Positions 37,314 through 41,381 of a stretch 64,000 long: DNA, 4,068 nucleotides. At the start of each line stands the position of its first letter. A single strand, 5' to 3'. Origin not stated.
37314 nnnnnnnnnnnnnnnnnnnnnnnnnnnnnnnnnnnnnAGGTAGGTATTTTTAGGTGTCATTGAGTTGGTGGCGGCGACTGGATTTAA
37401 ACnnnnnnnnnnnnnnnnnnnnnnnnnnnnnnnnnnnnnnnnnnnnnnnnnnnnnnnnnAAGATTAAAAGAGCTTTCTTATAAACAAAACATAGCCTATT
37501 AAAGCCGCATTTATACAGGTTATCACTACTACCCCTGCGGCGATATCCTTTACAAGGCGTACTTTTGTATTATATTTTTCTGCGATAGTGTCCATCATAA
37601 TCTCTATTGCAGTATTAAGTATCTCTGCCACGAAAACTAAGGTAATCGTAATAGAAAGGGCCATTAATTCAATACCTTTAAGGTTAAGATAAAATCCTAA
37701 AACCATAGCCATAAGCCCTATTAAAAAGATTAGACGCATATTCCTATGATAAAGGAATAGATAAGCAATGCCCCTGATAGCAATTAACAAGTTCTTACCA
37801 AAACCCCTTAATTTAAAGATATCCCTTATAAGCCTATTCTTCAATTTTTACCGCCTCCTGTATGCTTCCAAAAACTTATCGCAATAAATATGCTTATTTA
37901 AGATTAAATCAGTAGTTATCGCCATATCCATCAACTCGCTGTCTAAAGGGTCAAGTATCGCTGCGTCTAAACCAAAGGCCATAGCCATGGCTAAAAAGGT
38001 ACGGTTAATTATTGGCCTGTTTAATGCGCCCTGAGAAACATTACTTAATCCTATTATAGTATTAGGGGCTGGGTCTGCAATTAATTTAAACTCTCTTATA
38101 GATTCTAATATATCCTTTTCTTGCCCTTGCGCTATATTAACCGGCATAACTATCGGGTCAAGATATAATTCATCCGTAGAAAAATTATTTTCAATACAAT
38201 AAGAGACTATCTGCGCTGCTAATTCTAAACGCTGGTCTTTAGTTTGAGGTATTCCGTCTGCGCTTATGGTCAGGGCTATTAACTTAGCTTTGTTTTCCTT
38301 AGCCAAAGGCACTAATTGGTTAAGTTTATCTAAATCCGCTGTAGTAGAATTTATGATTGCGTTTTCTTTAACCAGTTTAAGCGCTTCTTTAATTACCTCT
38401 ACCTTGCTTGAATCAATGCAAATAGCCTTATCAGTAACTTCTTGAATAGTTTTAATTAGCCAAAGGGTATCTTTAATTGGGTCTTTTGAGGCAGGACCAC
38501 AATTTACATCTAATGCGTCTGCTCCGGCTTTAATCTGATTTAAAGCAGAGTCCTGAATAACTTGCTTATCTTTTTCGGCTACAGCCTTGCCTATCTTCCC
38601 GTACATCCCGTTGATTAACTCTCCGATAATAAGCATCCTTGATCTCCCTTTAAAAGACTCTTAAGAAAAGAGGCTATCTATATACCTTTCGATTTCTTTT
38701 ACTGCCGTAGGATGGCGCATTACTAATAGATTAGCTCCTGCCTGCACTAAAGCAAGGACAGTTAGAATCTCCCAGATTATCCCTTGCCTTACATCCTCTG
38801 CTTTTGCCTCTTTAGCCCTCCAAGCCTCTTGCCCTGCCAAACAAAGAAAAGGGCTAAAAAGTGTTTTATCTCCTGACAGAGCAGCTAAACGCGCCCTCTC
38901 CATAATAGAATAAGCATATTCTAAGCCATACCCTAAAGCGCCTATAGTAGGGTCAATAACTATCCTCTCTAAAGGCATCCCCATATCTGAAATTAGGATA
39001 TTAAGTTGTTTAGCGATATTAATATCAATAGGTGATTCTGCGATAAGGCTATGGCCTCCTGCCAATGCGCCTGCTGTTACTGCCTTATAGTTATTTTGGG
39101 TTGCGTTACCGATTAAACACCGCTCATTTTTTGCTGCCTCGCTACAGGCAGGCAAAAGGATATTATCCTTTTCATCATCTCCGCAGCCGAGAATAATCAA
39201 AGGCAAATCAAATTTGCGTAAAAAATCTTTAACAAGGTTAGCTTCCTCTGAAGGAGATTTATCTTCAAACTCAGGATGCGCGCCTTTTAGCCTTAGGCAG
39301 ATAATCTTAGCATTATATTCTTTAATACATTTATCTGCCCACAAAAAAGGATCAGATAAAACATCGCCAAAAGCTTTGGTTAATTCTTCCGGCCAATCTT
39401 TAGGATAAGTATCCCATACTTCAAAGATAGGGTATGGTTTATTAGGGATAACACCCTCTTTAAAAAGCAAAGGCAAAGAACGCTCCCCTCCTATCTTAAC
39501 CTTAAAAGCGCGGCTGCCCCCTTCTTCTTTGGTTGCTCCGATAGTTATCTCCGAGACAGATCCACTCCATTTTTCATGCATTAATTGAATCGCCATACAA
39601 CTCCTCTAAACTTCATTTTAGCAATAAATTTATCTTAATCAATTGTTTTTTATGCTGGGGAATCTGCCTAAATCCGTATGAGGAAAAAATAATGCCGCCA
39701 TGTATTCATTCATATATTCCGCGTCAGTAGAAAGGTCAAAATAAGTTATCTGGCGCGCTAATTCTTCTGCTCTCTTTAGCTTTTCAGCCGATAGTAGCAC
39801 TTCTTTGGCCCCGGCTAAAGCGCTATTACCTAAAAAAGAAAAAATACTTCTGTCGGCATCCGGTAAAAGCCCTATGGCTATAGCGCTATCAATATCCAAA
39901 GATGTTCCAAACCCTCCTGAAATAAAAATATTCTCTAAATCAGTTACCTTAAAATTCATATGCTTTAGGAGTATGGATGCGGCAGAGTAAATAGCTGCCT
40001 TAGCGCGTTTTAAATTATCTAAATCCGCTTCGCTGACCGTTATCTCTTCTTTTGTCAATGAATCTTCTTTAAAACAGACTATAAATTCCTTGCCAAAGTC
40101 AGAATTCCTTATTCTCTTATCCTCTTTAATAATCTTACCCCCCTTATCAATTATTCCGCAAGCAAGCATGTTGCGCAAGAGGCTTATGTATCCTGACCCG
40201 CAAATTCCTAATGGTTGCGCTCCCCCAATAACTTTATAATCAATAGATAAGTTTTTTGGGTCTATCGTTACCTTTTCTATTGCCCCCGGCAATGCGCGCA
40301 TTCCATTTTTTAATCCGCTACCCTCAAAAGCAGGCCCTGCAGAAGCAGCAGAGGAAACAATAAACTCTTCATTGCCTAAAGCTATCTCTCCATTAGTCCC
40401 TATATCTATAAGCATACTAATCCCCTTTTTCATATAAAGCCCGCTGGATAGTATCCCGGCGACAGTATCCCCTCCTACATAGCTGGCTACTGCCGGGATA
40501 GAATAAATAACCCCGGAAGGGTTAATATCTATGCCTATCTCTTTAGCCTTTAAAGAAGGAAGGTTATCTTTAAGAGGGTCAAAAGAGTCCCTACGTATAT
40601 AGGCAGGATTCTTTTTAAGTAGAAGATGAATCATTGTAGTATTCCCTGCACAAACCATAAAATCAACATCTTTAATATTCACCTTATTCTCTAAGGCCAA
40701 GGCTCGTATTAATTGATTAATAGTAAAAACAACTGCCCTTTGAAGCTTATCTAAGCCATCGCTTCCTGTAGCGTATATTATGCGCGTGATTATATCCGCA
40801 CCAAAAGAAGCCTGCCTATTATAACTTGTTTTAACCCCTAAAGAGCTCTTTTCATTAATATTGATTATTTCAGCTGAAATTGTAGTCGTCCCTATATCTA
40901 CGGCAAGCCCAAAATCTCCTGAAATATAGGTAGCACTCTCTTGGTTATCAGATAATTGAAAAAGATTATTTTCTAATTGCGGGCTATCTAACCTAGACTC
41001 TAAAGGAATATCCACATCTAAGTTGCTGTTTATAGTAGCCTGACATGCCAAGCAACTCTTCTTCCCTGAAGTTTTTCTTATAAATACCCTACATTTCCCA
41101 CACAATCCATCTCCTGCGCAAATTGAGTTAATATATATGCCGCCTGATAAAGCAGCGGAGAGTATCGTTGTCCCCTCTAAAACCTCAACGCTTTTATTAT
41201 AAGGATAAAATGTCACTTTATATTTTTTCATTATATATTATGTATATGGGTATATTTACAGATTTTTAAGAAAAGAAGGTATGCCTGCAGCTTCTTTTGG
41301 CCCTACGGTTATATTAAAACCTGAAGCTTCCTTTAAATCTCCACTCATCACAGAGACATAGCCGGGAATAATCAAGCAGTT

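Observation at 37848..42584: Corrinoid iron-sulfur protein module (acsE-acsD-RACo-acsC) without CODH/ACS in the locus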

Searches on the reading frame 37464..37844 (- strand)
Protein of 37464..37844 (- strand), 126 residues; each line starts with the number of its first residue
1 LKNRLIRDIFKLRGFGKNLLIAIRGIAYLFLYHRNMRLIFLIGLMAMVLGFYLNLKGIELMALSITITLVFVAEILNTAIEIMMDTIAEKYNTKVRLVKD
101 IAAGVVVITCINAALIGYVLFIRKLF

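Call 3: search_protein_families(library=pfam, proteins=[window:37464-37844:-])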
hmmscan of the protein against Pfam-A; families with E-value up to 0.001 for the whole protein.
window:37464-37844:- (126 aa): 1 family
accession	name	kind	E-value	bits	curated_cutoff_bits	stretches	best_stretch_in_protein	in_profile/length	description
PF01219.24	DAGK_prokar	-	3.8e-26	91.3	22.3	1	21-121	2-102/102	Prokaryotic diacylglycerol kinase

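Call 4: search_protein_families(library=ncbifam, proteins=[window:37464-37844:-])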
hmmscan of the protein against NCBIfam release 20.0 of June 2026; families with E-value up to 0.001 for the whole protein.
window:37464-37844:- (126 aa): 0 families

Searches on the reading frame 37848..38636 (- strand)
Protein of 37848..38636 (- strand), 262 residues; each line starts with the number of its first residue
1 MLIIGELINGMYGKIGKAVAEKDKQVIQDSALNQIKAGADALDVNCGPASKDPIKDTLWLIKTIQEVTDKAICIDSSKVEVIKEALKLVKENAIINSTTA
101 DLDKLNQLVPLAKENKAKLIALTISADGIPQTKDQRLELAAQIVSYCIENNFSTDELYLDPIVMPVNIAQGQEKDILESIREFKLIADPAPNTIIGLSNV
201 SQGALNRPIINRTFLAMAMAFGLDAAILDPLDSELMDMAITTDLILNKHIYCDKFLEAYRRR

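Call 3: search_protein_families(library=pfam, proteins=[window:37848-38636:-])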
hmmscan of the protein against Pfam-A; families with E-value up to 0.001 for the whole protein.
window:37848-38636:- (262 aa): 2 families
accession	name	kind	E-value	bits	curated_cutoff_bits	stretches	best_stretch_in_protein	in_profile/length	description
PF00809.28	Pterin_bind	-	1e-17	65.1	25.5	1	23-228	19-243/244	Pterin binding enzyme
PF03599.22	CdhD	-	4.7e-08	32.6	24.8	1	16-166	45-183/387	CO dehydrogenase/acetyl-CoA synthase delta subunit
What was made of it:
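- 37848..38636 (-): acsE: methyl-tetrahydrofolate:CFeSP methyltransferase (MeTr), 262 aa. PF00809 (call 3).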

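Call 4: search_protein_families(library=ncbifam, proteins=[window:37848-38636:-])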
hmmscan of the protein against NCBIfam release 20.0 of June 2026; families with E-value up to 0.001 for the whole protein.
window:37848-38636:- (262 aa): 7 families
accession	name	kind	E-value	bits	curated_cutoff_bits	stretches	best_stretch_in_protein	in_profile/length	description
NF005719.0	PRK07535.1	domain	2.2e-86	289.3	259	1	1-261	1-260/268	methyltetrahydrofolate:corrinoid/iron-sulfur protein methyltransferase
NF040758.1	CODH_ACS_meth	exception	7.4e-48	163.1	370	1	2-257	5-260/261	carbon monoxide dehydrogenase/acetyl-CoA synthase methytransferase subunit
TIGR02082.1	metH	equivalog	2.1e-25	88.6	1010.85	1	2-237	344-593/1182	methionine synthase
NF007024.0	PRK09490.1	equivalog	1.3e-12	46.3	1497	1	16-229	376-602/1234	methionine synthase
TIGR00284.1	TIGR00284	hypoth_equivalog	2.9e-07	29.4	256.65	1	14-187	157-307/497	dihydropteroate synthase-like protein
TIGR01496.1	DHPS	equivalog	0.0001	22.1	162.6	1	25-185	23-195/258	dihydropteroate synthase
NF003195.0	PRK04165.1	equivalog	0.00054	19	306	1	59-134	145-216/450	acetyl-CoA decarbonylase/synthase complex subunit gamma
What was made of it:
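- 37848..38636 (-): NF005719 scores 289 against 259 (call 4).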

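Call 16: search_solved_structures(query=window:37848-38636:-, max_evalue=0.001, show_alignments=1)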
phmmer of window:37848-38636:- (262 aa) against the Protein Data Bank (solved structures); distinct sequences matched with E-value up to 0.001: 17.
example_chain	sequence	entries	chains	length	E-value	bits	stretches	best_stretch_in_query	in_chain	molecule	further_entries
2e7f_A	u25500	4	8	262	3.2e-77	262.8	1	1-262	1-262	5-methyltetrahydrofolate corrinoid/iron sulfur protein methyltransferase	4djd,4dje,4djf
2ogy_A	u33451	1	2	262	4.2e-76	259.2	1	1-262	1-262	5-methyltetrahydrofolate corrinoid/iron sulfur protein methyltransferase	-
1f6y_A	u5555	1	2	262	1.4e-75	257.4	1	1-262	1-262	5-METHYLTETRAHYDROFOLATE CORRINOID/IRON SULFUR PROTEIN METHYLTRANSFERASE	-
2yci_X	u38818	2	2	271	1e-74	254.6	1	2-261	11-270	5-METHYLTETRAHYDROFOLATE CORRINOID/IRON SULFUR PROTEIN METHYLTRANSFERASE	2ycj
2yck_X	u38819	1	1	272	1e-74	254.6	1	2-261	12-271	5-METHYLTETRAHYDROFOLATE CORRINOID/IRON SULFUR PROTEIN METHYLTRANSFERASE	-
4o0q_A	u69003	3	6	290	6.4e-47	163.6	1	1-261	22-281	Dihydropteroate synthase DHPS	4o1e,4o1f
1q7m_A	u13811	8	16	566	1.1e-25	94.1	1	2-248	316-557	5-methyltetrahydrofolate S-homocysteine methyltransferase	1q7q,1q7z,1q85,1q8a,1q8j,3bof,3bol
5von_A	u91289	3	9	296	3.8e-19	72.7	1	2-230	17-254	5-methyltetrahydrofolate homocysteine S-methyltransferase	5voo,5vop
9cbo_A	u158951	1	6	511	1e-18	71.3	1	2-230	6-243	Methionine synthase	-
9cbq_A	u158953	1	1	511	1e-18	71.3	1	2-230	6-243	Methionine synthase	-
9cbp_A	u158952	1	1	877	2.7e-18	69.9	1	2-230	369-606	Methionine synthase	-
9cbr_A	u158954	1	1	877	2.8e-18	69.9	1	2-230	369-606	Methionine synthase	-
8ssc_A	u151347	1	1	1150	5.6e-18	68.9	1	2-230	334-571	Methionine synthase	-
8g3h_A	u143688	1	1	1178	1.1e-17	67.9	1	2-230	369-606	Methionine synthase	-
3k13_A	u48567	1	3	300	6e-07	32.8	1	16-236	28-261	5-methyltetrahydrofolate-homocysteine methyltransferase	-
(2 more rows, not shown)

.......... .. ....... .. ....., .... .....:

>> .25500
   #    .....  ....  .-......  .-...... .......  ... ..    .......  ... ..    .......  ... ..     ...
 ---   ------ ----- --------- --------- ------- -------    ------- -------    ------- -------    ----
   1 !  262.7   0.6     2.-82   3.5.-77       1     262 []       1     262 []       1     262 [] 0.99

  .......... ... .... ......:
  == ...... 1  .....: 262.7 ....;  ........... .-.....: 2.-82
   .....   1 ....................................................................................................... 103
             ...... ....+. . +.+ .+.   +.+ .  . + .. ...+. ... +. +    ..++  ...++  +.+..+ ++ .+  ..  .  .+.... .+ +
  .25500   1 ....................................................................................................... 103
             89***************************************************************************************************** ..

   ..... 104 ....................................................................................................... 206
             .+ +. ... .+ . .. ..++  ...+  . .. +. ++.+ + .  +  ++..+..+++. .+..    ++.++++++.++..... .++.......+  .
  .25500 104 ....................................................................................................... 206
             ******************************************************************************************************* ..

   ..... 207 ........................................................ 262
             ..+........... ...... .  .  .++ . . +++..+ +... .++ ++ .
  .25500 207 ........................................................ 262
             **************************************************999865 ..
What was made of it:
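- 37848..38636 (-): Gapless 262/262 alignment to Moorella MeTr 2e7f_A, E 3e-77 (call 16).
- On Methyl-THF:CFeSP methyltransferase (AcsE/MeTr; NF005719): MeTr at E 3e-77, the DHPS-named 4o0q at 6e-47 and MetH at 1e-25 (call 16).
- AcsE matches MeTr at E 3e-77, against 1e-25 or weaker for MetH pterin domains (call 16).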

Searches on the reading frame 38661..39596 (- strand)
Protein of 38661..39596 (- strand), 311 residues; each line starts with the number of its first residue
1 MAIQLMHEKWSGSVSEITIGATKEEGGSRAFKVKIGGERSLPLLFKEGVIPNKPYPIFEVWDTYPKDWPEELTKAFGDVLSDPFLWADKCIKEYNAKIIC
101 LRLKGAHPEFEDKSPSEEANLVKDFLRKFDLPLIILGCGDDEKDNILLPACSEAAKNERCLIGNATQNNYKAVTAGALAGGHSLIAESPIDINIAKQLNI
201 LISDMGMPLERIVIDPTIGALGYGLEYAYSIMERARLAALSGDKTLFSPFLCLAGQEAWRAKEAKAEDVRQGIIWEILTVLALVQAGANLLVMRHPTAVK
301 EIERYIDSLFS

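Call 3: search_protein_families(library=pfam, proteins=[window:38661-39596:-])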
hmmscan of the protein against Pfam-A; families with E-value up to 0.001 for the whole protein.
window:38661-39596:- (311 aa): 1 family
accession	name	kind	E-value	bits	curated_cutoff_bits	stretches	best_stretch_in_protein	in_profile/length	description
PF03599.22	CdhD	-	7.6e-38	130.7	24.8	1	17-294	2-241/387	CO dehydrogenase/acetyl-CoA synthase delta subunit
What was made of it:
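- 38661..39596 (-): acsD (cfsB): CFeSP small subunit, 311 aa. PF03599 (call 3).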

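Call 4: search_protein_families(library=ncbifam, proteins=[window:38661-39596:-])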
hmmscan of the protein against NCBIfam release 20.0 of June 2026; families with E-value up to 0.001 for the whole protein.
window:38661-39596:- (311 aa): 7 families
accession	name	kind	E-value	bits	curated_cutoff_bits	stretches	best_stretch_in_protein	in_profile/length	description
NF003376.0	PRK04452.1-2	subfamily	2.1e-116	388.2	280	1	1-310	1-312/313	acetyl-CoA decarbonylase/synthase complex subunit delta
NF003377.0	PRK04452.1-3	subfamily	5.5e-97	325.4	527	1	1-309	1-312/432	acetyl-CoA decarbonylase/synthase complex subunit delta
NF003375.0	PRK04452.1-1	subfamily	3.8e-78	263.4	488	1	7-310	109-424/442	acetyl-CoA decarbonylase/synthase complex subunit delta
NF040759.1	WLP_AcsD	exception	3.5e-69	233.4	430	1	7-309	5-311/312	acetyl-CoA decarbonylase/synthase complex subunit delta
TIGR00381.1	cdhD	equivalog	6.1e-67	226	252.9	1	7-303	68-367/389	CO dehydrogenase/acetyl-CoA synthase subunit delta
NF003378.0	PRK04452.1-4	subfamily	6.8e-62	209.5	634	1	8-303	66-359/384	acetyl-CoA decarbonylase/synthase complex subunit delta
NF003195.0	PRK04165.1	equivalog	3.9e-05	22.7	306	1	115-295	140-298/450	acetyl-CoA decarbonylase/synthase complex subunit gamma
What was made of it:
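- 38661..39596 (-): NF003376 scores 388 against 280 (call 4).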

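Call 18: search_solved_structures(query=window:38661-39596:-, max_evalue=0.001)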
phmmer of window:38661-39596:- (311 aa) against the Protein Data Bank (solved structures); distinct sequences matched with E-value up to 0.001: 4.
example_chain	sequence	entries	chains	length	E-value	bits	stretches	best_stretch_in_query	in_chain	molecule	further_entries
4djd_D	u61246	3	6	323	6.4e-95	321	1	1-309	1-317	Corrinoid/iron-sulfur protein small subunit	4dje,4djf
2h9a_B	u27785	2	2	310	3.8e-90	305.3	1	1-307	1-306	CO dehydrogenase/acetyl-CoA synthase, iron-sulfur protein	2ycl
4c1n_B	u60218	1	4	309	1.6e-89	303.3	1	2-307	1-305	CO DEHYDROGENASE/ACETYL-COA SYNTHASE, IRON-SULFUR PROTEIN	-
9fzy_E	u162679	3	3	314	6.9e-49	169.8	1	8-309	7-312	Acetyl-CoA decarbonylase/synthase complex subunit delta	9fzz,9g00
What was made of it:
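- On CFeSP small subunit (AcsD/CfsB/CdhD): 4djd_D at E 6e-95 (call 18).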

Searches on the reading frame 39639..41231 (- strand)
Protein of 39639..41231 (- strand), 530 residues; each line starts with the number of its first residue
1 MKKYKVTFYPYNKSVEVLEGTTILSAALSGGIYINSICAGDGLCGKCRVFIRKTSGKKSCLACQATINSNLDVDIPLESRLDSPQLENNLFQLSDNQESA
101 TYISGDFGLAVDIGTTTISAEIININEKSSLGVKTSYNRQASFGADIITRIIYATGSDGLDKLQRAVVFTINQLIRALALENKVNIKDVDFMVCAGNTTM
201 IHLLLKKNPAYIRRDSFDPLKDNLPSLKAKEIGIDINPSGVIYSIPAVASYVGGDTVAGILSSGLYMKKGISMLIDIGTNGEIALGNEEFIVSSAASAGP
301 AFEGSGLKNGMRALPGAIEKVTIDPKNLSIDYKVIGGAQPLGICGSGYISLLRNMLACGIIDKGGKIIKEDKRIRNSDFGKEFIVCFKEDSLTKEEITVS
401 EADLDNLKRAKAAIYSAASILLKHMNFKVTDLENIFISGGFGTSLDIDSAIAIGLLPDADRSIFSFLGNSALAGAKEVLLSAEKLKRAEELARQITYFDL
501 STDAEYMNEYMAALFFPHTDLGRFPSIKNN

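Call 3: search_protein_families(library=pfam, proteins=[window:39639-41231:-])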
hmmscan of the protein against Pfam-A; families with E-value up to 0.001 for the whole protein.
window:39639-41231:- (530 aa): 4 families
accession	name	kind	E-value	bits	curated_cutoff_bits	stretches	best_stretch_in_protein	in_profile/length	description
PF14574.11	RACo_C_ter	-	1.7e-92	309.7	27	1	271-528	2-261/261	C-terminal domain of RACo the ASKHA domain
PF17651.6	Raco_middle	-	5.7e-53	179.3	26.8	1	107-267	1-162/163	RACo middle region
PF00111.32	Fer2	-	6.2e-07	29.7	21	1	11-66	6-75/77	2Fe-2S iron-sulfur cluster binding domain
PF13510.11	Fer2_4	-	9.7e-06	26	22.8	1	5-73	3-77/82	2Fe-2S iron-sulfur cluster binding domain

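Call 4: search_protein_families(library=ncbifam, proteins=[window:39639-41231:-])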
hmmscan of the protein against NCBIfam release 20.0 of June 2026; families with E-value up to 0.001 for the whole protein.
window:39639-41231:- (530 aa): 6 families
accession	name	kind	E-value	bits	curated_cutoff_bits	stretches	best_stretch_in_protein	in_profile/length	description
NF040756.1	corr_regen_AcsV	exception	8.9e-155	516.6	800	2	107-525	210-632/632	corrinoid activation/regeneration protein AcsV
TIGR04270.1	Rama_corrin_act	subfamily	3.4e-41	141.2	500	1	108-511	2-411/534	methylamine methyltransferase corrinoid protein reductive activase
TIGR01941.1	nqrF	equivalog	4.8e-06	25.7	295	1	12-57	41-86/405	NADH:ubiquinone reductase (Na(+)-transporting) subunit F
TIGR02007.1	fdx_isc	equivalog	1.7e-05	24.9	132.1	1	7-53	10-56/110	ISC system 2Fe-2S type ferredoxin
NF058606.1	GlBtMonoRdsGbcB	equivalog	6.6e-05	22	500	1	3-52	277-325/362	glycine betaine monooxygenase reductase subunit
NF040763.1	FeFe_hydrog_A6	exception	0.00091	17.7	765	0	12-74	7-72/571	NADH-dependent [FeFe] hydrogenase, group A6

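Call 19: search_solved_structures(query=window:39639-41231:-, max_evalue=0.001)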
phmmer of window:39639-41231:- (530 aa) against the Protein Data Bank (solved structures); distinct sequences matched with E-value up to 0.001: 3.
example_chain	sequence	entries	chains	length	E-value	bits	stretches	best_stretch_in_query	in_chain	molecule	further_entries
3zyy_X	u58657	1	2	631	7.6e-133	447.2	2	105-527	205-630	IRON-SULFUR CLUSTER BINDING PROTEIN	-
4c1n_I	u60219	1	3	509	9.8e-124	417.1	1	105-527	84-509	IRON-SULFUR CLUSTER BINDING PROTEIN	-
4c1n_K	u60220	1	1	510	9.8e-124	417.1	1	105-527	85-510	IRON-SULFUR CLUSTER BINDING PROTEIN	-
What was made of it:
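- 39639..41231 (-): RACo: ATP-dependent reductive activator of the corrinoid protein, 530 aa, a short form without the linker domain. Match to 3zyy_X, E 8e-133, residues 105-527 against 205-630 (call 19).
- On RACo (reductive activator of CoFeSP): 3zyy_X at E 8e-133 (call 19). The solved CoFeSP-RACo complex 4c1n used a chain that starts near the middle domain (call 19).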
